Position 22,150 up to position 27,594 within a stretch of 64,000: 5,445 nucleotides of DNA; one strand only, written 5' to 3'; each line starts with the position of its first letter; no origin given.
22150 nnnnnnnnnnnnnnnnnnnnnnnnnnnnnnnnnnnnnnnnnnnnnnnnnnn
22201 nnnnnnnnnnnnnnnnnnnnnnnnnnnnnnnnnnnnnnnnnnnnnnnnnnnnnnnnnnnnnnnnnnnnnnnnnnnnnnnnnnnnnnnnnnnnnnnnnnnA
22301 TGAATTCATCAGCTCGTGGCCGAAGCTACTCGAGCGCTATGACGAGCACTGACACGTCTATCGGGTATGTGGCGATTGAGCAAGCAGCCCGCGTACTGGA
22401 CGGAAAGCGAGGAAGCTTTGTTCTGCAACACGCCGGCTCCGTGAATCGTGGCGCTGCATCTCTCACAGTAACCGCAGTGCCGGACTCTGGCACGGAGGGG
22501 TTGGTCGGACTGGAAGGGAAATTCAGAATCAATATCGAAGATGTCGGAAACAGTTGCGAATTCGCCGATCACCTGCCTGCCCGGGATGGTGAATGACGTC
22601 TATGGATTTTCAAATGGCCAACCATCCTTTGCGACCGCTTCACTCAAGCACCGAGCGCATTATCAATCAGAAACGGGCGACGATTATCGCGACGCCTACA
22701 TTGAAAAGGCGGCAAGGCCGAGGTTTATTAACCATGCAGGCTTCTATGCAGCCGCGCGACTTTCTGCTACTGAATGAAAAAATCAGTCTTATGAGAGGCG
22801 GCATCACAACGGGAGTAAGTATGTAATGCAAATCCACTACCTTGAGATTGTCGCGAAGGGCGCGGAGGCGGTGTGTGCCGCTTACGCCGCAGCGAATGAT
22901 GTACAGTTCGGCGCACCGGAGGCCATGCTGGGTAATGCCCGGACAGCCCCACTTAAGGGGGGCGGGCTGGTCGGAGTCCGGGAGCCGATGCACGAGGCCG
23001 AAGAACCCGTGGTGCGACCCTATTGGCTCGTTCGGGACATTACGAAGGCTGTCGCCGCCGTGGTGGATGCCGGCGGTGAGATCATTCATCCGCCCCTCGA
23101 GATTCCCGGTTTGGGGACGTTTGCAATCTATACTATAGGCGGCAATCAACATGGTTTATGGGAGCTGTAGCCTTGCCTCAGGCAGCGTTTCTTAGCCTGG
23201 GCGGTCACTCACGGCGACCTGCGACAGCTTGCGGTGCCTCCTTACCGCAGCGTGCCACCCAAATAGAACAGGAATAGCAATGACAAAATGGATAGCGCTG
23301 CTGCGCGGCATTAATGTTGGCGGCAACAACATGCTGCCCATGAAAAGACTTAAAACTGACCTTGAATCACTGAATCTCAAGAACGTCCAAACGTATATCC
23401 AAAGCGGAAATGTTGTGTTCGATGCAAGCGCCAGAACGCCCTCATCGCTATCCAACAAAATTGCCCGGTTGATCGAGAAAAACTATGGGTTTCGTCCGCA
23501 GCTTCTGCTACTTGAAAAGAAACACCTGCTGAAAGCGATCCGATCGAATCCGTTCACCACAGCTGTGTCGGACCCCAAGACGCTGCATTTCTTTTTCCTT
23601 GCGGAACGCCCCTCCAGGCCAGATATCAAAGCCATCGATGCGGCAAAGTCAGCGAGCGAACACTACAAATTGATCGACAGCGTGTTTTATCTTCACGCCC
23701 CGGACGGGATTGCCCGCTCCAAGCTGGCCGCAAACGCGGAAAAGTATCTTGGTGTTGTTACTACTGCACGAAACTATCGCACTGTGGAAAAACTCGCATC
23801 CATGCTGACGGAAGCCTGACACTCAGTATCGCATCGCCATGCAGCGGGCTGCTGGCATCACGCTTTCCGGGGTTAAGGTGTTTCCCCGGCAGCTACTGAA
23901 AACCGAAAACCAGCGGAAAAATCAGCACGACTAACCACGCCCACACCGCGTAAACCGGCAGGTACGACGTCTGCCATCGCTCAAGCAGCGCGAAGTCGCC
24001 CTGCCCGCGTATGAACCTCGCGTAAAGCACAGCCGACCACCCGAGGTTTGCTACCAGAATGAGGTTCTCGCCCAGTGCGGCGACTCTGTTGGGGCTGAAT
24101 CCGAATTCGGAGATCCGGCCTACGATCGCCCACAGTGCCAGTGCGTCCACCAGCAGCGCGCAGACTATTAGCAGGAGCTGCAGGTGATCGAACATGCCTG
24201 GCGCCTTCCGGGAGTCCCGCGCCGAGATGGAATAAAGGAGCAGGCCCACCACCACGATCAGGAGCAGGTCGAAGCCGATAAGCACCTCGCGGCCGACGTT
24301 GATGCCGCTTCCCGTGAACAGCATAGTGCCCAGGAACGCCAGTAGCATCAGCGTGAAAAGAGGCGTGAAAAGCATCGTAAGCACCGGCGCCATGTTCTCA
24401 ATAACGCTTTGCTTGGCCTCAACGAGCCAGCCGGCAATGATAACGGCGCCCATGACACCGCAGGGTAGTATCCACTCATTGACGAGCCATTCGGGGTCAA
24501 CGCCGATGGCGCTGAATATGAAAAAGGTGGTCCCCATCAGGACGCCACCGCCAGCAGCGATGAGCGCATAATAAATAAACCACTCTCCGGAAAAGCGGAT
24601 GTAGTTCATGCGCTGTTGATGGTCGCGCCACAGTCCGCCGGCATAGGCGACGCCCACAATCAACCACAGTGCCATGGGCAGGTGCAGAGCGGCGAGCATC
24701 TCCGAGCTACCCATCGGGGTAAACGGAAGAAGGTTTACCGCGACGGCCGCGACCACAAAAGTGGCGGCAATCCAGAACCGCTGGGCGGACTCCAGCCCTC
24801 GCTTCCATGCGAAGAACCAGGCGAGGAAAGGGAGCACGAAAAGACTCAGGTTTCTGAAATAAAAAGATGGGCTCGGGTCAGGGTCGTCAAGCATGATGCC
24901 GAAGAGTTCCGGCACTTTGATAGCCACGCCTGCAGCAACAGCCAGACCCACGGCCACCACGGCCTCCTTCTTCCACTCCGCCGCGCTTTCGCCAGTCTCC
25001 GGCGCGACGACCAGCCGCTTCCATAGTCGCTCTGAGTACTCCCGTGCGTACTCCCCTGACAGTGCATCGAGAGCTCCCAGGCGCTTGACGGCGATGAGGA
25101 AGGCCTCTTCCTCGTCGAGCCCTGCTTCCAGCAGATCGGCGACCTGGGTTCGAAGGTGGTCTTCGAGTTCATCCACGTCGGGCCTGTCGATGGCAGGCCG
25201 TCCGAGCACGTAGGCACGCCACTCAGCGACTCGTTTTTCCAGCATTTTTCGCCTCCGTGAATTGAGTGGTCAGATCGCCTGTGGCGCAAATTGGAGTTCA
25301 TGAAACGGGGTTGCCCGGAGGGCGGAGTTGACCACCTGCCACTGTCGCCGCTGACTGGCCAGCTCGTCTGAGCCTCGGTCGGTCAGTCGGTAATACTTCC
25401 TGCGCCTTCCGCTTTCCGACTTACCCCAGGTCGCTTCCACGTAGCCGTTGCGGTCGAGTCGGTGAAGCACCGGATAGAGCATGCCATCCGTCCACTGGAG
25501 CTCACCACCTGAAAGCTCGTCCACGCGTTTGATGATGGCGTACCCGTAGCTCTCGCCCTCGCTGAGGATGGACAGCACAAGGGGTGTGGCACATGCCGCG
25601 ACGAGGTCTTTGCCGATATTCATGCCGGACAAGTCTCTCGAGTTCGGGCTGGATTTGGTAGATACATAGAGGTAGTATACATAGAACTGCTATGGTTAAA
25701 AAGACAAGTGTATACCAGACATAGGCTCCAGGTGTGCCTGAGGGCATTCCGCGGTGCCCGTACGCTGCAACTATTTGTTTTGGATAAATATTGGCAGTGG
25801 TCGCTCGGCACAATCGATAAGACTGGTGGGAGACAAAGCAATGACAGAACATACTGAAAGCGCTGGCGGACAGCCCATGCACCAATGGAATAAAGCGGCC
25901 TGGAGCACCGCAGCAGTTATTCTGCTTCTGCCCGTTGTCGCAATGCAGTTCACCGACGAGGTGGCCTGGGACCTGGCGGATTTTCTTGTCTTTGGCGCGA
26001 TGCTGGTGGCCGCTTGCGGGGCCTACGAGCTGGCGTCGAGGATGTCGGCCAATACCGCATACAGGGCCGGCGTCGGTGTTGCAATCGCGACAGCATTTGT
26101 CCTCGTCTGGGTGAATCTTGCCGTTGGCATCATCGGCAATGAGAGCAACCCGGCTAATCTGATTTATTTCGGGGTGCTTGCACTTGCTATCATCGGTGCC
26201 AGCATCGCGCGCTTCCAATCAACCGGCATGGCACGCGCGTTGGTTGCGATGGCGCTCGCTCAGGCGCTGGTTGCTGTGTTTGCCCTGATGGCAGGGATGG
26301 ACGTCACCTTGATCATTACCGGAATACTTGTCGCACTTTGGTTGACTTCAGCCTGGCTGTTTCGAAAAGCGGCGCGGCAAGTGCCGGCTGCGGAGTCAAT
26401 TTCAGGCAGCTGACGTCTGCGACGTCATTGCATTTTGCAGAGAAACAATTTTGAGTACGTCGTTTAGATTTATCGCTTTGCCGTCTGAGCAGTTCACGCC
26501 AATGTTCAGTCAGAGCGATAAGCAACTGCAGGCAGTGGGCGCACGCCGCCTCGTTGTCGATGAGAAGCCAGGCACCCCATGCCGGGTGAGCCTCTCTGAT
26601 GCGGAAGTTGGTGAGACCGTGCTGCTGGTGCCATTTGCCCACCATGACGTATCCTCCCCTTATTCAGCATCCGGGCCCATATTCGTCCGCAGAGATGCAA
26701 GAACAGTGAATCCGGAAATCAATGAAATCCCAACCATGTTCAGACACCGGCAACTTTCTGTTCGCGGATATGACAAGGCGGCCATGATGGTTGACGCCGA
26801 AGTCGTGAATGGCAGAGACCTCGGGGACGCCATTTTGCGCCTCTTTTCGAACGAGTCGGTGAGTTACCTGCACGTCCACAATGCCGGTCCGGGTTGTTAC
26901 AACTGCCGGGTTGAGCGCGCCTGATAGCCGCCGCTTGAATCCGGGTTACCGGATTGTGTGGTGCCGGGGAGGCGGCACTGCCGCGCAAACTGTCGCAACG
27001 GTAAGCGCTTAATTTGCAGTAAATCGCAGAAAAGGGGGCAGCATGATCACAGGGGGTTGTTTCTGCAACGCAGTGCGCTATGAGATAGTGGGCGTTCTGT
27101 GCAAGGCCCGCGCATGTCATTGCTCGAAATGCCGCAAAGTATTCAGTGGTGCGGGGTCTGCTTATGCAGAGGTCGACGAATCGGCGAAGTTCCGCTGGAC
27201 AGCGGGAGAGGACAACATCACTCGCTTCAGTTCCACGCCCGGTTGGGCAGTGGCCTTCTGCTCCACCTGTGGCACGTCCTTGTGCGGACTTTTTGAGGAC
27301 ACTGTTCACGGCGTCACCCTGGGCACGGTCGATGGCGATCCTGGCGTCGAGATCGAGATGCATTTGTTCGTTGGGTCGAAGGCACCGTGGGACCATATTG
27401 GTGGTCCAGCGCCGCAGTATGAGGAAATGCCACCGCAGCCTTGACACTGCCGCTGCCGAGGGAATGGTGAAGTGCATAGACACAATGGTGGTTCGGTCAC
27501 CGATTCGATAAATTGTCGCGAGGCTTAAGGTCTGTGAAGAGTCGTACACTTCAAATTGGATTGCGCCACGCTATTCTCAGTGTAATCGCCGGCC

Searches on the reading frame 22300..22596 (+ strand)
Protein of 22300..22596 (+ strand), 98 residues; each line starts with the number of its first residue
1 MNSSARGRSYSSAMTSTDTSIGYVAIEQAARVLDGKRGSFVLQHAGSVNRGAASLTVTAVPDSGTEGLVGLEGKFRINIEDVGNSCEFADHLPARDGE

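Call 33: search_protein_families(library=pfam, proteins=[window:22300-22596:+], max_evalue=0.01)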
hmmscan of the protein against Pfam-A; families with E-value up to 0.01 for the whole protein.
window:22300-22596:+ (98 aa): 1 family
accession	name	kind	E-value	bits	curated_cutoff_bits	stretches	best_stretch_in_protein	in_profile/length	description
PF11528.13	DUF3224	-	2.1e-20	73.2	25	1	9-84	44-119/126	Protein of unknown function (DUF3224)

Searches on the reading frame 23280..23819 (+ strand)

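Call 33: search_protein_families(library=pfam, proteins=[window:23280-23819:+], max_evalue=0.01)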
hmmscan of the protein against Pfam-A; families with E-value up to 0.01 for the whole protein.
window:23280-23819:+ (179 aa): 1 family
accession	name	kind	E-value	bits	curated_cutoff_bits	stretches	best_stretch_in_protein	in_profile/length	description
PF08002.16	DUF1697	-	9.2e-42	143.1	24.4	1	1-137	1-137/137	Protein of unknown function (DUF1697)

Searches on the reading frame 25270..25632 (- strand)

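Call 66: search_protein_families(library=pfam, proteins=[window:25270-25632:-], max_evalue=0.001)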
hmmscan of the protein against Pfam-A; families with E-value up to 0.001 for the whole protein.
window:25270-25632:- (120 aa): 2 families
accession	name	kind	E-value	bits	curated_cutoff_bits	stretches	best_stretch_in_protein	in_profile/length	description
PF03551.20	PadR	-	4.1e-26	91.2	27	1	19-92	1-74/75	Transcriptional regulator PadR-like family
PF13601.12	HTH_34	-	0.00021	21.8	27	1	44-92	23-70/80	Winged helix DNA-binding domain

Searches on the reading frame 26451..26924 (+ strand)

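Call 66: search_protein_families(library=pfam, proteins=[window:26451-26924:+], max_evalue=0.001)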
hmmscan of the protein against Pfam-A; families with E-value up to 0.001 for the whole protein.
window:26451-26924:+ (157 aa): 1 family
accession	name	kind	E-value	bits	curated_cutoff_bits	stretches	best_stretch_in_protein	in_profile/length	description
PF06718.16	DUF1203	-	1.8e-35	122.2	27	1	41-156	1-116/116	Protein of unknown function (DUF1203)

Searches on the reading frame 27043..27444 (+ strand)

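Call 66: search_protein_families(library=pfam, proteins=[window:27043-27444:+], max_evalue=0.001)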
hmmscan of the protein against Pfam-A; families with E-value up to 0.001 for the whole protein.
window:27043-27444:+ (133 aa): 1 family
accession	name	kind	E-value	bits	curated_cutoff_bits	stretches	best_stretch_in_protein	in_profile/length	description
PF04828.22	GFA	-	4.1e-18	66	24.3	1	1-111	1-114/115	Glutathione-dependent formaldehyde-activating enzyme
